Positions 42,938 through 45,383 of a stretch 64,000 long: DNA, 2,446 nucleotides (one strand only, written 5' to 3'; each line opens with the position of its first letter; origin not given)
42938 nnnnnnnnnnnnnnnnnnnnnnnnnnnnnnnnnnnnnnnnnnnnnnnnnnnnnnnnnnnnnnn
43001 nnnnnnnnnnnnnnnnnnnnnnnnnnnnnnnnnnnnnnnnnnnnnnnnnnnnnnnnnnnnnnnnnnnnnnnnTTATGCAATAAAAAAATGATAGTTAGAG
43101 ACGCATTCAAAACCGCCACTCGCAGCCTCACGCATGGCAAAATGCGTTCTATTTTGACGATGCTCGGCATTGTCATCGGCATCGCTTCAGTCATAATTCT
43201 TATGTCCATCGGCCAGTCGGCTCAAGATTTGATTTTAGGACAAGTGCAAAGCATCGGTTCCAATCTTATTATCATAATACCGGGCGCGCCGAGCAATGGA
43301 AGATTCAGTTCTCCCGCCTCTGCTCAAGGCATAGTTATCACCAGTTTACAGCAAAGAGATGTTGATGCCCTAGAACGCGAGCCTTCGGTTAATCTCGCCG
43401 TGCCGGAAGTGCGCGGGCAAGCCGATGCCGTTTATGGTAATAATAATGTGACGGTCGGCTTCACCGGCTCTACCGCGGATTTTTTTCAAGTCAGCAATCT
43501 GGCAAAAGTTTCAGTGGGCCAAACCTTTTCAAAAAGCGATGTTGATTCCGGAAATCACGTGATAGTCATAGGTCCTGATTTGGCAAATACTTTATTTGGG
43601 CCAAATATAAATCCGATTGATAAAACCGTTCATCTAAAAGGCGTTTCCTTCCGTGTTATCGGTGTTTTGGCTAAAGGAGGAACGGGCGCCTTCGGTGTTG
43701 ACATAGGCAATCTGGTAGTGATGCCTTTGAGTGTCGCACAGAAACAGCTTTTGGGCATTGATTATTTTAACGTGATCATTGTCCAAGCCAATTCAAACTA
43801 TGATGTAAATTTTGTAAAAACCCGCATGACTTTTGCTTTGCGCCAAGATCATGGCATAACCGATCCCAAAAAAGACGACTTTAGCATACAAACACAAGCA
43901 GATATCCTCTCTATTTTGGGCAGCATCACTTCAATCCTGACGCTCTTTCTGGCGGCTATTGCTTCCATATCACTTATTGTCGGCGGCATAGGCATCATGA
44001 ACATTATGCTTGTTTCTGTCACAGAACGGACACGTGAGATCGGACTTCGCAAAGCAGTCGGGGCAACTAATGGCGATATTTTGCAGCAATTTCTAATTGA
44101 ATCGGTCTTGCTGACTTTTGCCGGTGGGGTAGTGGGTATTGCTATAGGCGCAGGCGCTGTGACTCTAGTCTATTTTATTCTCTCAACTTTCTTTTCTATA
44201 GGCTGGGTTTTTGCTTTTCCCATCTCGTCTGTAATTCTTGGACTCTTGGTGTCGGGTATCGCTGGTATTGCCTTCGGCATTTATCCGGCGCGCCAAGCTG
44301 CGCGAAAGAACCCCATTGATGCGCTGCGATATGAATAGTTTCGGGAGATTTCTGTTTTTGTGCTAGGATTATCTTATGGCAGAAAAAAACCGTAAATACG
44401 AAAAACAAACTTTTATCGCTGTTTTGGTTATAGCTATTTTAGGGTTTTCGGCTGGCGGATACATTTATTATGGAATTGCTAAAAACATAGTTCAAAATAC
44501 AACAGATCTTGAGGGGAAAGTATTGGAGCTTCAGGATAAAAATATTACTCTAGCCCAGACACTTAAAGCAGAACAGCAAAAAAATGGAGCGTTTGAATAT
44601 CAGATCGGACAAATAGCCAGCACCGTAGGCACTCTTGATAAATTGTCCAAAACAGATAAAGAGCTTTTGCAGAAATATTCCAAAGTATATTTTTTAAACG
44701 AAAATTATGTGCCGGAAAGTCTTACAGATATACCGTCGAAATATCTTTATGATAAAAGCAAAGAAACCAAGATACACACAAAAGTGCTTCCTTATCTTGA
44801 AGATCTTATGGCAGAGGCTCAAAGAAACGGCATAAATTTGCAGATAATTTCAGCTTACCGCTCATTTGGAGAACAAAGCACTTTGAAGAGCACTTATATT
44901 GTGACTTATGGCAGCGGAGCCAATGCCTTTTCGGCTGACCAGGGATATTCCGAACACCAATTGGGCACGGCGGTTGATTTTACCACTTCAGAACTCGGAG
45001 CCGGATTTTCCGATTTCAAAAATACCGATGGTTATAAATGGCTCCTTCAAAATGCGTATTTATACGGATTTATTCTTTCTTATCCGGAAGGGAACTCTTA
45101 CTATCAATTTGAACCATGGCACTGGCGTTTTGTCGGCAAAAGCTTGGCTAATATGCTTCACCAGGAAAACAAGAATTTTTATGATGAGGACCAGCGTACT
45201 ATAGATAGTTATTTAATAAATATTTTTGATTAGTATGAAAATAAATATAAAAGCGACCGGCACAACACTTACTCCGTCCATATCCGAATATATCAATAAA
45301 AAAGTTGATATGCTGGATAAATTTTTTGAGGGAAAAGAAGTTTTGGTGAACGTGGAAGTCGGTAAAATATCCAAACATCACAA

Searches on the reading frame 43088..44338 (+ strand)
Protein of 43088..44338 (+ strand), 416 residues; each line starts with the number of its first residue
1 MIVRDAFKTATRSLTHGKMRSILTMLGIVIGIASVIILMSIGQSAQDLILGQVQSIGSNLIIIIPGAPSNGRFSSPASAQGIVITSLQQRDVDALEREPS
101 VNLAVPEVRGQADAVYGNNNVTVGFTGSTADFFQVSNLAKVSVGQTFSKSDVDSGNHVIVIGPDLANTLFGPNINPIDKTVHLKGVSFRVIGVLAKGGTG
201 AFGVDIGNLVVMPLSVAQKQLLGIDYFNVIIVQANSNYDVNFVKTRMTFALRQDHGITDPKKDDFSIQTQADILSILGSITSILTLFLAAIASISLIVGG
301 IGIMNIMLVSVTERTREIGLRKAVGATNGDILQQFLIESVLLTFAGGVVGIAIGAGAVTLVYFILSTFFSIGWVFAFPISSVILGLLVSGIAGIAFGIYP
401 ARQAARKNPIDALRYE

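Call 35: search_protein_families(library=pfam, proteins=[window:43088-44338:+], max_evalue=0.001)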
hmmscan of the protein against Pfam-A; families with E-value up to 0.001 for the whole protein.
window:43088-44338:+ (416 aa): 2 families
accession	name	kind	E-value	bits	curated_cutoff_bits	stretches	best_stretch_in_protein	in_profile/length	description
PF12704.14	MacB_PCD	-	1.1e-41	143.9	27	1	21-246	1-203/207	MacB-like periplasmic core domain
PF02687.27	FtsX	-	1.3e-19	70.9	25.5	1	290-409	2-120/120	FtsX-like permease C-terminal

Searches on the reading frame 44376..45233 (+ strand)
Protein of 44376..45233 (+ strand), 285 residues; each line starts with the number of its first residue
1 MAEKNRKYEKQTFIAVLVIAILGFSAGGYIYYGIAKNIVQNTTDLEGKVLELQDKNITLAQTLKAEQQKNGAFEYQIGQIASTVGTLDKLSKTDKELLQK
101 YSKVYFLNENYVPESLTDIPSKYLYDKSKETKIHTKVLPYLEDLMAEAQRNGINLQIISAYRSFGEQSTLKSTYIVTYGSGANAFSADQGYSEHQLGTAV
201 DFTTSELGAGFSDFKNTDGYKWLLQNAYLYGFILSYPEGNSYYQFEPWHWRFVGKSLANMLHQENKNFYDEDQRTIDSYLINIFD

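Call 36: search_protein_families(library=pfam, proteins=[window:44376-45233:+], max_evalue=0.001)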
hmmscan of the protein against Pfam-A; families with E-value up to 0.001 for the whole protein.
window:44376-45233:+ (285 aa): 1 family
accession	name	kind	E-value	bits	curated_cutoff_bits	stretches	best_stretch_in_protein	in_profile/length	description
PF02557.22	VanY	-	1e-31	109.9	25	1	132-255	3-132/132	D-alanyl-D-alanine carboxypeptidase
